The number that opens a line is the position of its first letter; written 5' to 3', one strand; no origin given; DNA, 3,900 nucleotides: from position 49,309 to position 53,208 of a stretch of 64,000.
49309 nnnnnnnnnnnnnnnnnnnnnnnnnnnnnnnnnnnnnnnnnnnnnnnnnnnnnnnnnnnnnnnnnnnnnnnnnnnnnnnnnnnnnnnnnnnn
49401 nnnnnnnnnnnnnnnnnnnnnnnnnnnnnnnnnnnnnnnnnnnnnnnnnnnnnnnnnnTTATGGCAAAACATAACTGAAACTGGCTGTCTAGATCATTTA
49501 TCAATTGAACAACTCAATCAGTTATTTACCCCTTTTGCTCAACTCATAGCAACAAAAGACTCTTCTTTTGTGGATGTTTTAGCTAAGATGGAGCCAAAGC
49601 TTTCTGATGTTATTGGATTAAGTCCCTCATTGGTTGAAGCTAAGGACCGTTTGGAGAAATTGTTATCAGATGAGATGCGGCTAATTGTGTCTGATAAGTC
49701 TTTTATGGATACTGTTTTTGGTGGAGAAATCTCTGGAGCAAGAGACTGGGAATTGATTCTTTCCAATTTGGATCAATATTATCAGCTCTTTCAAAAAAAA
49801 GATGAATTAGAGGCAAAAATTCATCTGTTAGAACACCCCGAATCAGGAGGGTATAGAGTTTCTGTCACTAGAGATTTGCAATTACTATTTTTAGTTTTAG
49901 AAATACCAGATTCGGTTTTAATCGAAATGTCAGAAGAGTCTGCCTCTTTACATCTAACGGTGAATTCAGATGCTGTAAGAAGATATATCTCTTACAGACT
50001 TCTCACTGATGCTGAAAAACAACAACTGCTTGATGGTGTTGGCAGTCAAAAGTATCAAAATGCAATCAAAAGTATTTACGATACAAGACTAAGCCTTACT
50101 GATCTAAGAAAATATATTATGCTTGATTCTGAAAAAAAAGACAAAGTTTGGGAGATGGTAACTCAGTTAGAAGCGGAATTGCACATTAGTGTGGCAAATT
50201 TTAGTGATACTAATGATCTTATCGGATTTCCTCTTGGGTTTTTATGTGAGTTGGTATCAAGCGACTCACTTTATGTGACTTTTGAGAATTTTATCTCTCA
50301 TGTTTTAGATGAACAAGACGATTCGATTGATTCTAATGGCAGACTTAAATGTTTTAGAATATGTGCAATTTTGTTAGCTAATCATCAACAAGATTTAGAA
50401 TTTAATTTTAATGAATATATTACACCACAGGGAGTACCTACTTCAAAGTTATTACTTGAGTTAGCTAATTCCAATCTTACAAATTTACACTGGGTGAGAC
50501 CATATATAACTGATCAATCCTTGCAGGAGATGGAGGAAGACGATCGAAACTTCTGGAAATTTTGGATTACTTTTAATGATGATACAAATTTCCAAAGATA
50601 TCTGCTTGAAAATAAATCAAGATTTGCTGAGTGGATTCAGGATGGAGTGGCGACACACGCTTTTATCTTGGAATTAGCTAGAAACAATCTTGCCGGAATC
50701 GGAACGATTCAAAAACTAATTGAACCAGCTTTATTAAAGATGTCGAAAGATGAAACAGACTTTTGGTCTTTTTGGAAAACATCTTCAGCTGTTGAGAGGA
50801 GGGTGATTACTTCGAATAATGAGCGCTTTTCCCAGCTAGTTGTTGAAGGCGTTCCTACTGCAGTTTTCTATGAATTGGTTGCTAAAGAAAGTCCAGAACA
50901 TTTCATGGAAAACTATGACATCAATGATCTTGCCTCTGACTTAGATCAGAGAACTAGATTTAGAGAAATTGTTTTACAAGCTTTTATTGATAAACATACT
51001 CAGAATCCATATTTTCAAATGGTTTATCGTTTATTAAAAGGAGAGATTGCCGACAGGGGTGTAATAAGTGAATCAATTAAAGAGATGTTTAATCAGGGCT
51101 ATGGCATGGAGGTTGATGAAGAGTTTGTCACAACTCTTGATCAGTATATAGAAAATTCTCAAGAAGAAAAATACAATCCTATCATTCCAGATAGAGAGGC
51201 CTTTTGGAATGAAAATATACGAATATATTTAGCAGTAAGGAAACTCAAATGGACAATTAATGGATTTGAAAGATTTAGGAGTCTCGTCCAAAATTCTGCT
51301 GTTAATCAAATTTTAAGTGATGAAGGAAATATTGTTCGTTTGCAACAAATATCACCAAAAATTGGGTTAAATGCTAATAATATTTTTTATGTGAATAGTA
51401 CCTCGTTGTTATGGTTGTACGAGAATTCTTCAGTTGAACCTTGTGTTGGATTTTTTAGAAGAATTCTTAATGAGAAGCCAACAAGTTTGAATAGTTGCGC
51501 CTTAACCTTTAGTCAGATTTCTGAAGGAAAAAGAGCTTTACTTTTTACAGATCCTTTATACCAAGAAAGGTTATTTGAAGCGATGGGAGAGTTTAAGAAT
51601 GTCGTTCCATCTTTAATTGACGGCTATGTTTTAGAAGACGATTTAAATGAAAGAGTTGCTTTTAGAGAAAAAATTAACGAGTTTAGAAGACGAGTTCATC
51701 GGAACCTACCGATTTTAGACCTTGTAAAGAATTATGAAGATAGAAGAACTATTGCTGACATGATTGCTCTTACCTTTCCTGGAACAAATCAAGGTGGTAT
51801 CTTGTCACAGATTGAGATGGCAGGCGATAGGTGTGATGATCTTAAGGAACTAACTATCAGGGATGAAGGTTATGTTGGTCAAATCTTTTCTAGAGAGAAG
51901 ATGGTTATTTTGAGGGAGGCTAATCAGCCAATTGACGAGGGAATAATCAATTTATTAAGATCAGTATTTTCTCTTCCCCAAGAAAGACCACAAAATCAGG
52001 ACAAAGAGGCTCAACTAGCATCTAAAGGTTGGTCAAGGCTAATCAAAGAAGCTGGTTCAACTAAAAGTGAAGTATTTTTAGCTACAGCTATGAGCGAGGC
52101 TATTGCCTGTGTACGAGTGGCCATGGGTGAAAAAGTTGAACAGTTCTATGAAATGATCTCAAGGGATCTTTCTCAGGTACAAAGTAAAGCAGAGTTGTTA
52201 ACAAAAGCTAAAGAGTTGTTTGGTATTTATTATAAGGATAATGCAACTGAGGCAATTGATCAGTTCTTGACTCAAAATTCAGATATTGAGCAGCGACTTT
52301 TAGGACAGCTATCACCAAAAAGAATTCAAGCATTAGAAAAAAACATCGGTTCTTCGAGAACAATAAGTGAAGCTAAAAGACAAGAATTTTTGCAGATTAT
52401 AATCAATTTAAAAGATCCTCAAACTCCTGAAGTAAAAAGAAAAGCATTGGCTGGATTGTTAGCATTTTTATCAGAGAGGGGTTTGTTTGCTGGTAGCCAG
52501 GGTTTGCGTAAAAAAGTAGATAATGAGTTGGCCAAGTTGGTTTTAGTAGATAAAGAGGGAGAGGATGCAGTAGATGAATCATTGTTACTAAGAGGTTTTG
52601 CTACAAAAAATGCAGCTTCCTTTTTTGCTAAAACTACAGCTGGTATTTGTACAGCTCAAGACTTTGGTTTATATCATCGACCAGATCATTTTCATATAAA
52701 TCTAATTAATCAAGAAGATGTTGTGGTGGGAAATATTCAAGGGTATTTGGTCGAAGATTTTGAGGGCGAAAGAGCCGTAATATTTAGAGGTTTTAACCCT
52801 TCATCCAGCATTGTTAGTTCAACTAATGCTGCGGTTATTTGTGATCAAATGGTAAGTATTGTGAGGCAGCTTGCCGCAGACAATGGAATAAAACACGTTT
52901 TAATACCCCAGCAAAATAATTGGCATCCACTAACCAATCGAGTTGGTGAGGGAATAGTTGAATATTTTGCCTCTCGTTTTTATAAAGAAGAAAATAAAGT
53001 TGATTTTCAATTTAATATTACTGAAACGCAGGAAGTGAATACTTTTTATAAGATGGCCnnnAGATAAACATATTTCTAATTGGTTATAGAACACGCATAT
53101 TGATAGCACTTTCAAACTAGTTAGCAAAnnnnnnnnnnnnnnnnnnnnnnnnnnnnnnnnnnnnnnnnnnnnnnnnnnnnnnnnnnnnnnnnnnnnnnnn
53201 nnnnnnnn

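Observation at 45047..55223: ORFan island: giant repeat-containing 1639-aa protein, kinase-like protein and coupled small genes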

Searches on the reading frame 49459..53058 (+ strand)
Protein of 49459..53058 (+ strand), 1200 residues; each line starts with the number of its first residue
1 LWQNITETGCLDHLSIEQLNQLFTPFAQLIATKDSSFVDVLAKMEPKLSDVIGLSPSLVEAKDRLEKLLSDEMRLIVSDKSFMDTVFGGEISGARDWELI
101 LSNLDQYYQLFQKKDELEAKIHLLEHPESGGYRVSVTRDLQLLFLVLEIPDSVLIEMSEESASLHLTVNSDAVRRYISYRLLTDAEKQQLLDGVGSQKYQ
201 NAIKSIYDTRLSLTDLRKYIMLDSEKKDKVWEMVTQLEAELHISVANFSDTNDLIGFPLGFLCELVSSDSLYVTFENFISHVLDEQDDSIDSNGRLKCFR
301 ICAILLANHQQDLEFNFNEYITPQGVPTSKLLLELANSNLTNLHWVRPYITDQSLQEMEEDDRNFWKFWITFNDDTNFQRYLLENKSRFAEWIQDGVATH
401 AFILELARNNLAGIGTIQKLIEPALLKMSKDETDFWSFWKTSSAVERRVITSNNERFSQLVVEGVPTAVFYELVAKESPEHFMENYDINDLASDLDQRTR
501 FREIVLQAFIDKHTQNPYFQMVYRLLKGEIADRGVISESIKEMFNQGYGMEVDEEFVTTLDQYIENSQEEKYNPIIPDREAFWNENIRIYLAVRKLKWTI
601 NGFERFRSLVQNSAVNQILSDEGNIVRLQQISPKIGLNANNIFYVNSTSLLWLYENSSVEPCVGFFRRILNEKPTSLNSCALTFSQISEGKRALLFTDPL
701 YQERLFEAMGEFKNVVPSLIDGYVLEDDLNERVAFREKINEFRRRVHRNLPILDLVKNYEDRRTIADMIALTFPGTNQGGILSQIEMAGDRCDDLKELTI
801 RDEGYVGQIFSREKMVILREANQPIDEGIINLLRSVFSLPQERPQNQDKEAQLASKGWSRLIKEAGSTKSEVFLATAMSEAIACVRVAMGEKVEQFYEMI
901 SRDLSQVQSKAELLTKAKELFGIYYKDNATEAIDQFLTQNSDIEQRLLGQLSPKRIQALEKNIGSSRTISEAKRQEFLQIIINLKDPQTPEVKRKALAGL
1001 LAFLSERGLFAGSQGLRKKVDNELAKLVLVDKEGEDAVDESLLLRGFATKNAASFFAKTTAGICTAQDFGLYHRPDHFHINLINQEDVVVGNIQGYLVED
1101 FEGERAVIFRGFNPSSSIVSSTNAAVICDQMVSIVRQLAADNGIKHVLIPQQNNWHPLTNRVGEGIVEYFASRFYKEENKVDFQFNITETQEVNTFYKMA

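Call 37: search_protein_representatives(alignment_id=A2)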
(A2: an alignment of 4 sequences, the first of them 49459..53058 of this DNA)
Query: 4 sequences, 1199 profile positions. Proteins with E-value up to 0.001 (for the whole library): 303; up to 1e-10: 197; up to 1e-30: 67. The best 150 are listed.
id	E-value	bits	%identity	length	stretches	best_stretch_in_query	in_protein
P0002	0.0e+00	2593.9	-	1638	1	1-1199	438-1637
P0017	0.0e+00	1044.4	-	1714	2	376-1199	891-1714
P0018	3.3e-252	856.3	-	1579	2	455-1199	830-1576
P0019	1.1e-247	841.3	-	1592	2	495-1199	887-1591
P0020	4.4e-216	736.6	-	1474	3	529-1199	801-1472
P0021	3.4e-211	720.4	-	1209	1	471-1199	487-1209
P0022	4.2e-192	657.2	-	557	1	647-1199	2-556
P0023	1.0e-159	549.9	-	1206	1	570-1199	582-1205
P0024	2.5e-151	522.1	-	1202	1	506-1199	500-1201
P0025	6.6e-130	451.2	-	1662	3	562-1199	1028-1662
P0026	7.0e-114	398.1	-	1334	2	564-1199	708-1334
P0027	2.6e-110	386.3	-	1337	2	554-1199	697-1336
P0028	1.6e-107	377.1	-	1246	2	420-845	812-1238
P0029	2.9e-106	372.8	-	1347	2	554-1199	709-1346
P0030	5.1e-106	372.0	-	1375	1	572-1199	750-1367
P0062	3.7e-43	163.8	-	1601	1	10-478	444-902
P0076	8.5e-34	132.8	-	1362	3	199-442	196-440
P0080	4.4e-31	123.8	-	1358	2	1019-1178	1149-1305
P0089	1.3e-29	119.0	-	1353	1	914-1197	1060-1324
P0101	4.2e-28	113.9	-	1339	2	1015-1197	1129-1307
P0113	6.6e-25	103.4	-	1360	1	1033-1174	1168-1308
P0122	2.9e-22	94.6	-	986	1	1042-1161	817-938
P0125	2.8e-21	91.4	-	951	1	1044-1161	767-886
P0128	7.3e-21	90.0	-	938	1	1040-1162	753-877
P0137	1.4e-19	85.7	-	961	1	1045-1160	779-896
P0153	1.5e-17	79.0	-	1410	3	325-484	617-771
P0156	4.7e-17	77.4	-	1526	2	354-500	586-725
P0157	5.9e-17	77.0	-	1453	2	354-491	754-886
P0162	1.5e-16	75.7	-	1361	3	346-472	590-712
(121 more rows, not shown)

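Call 42: search_protein_families(library=pfam, alignment_id=A5, max_evalue=0.001)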
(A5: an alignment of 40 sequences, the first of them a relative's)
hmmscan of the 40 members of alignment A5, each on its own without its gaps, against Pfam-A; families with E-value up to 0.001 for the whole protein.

A. member 1, P0017 (1714 aa): 0 families

B. families by the number of members that match (of 40 scanned): 10 families
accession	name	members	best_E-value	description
PF01336.31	tRNA_anti-codon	7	1.6e-12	OB-fold nucleic acid binding domain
PF00152.25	tRNA-synt_2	2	3.6e-40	tRNA synthetases class II (D, K and N)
PF02938.19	GAD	2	4.7e-06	GAD domain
PF13174.12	TPR_6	2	2.7e-05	Tetratricopeptide repeat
PF01535.26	PPR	1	2.9e-06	PPR repeat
PF13424.12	TPR_12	1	3.1e-06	Tetratricopeptide repeat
PF00226.36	DnaJ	1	3.6e-05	DnaJ domain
PF01610.23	DDE_Tnp_ISL3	1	0.00025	Transposase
PF14559.12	TPR_19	1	0.0003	Tetratricopeptide repeat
PF12895.13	ANAPC3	1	0.00048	Anaphase-promoting complex, cyclosome, subunit 3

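Call 44: search_protein_families(library=pfam, proteins=[P0089, P0101, P0113, P0080, P0122, P0125, P0128, P0137], max_evalue=0.01)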
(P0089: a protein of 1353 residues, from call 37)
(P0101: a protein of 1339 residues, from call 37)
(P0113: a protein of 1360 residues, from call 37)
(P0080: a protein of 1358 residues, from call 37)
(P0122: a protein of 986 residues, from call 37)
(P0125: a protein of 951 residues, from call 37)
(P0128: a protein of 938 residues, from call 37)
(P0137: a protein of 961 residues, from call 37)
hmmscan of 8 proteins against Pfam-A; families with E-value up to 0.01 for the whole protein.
P0089 (1353 aa): 0 families

P0101 (1339 aa): 0 families

P0113 (1360 aa): 0 families

P0080 (1358 aa): 0 families

P0122 (986 aa): 2 families
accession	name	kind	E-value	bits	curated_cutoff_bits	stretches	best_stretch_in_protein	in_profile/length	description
PF00152.25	tRNA-synt_2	-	5e-13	49.2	25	1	239-393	151-294/308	tRNA synthetases class II (D, K and N)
PF01336.31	tRNA_anti-codon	-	3.7e-09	36.8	27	1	32-104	1-73/75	OB-fold nucleic acid binding domain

P0125 (951 aa): 2 families
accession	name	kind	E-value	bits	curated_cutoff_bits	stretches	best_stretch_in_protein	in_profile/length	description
PF01336.31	tRNA_anti-codon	-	2.3e-06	27.9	27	1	22-99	2-71/75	OB-fold nucleic acid binding domain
PF02938.19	GAD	-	4.7e-06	27.2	23.4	1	279-345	21-87/95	GAD domain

P0128 (938 aa): 1 family
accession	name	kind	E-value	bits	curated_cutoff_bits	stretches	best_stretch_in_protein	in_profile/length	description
PF01336.31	tRNA_anti-codon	-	4.9e-08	33.2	27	1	29-89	2-63/75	OB-fold nucleic acid binding domain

P0137 (961 aa): 1 family
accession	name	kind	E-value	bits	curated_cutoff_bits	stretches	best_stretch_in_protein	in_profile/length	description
PF01336.31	tRNA_anti-codon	-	3.4e-07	30.6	27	1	19-80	1-63/75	OB-fold nucleic acid binding domain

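Call 85: search_protein_families(library=pfam, proteins=[P0062, P0076, P0153, P0156, P0157, P0162], max_evalue=0.01)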
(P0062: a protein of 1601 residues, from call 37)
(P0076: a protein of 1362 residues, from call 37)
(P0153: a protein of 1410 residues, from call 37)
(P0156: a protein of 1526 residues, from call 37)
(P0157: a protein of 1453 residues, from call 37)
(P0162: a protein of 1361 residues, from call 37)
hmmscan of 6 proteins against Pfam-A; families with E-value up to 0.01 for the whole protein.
P0062 (1601 aa): 0 families

P0076 (1362 aa): 0 families

P0153 (1410 aa): 0 families

P0156 (1526 aa): 0 families

P0157 (1453 aa): 0 families

P0162 (1361 aa): 1 family
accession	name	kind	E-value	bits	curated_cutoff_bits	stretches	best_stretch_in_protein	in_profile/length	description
PF14304.11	CSTF_C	-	0.00087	19.3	24.3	0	452-474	14-36/41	Transcription termination and cleavage factor C-terminal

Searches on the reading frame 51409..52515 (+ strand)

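Call 106: search_protein_families(library=pfam, proteins=[window:51409-52515:+], max_evalue=10)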
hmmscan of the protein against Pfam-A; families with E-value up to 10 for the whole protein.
window:51409-52515:+ (369 aa): 1 family
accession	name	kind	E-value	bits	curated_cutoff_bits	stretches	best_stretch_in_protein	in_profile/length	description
PF07500.19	TFIIS_M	-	0.0059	17.4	29.2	1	276-351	6-81/114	Transcription factor S-II (TFIIS), central domain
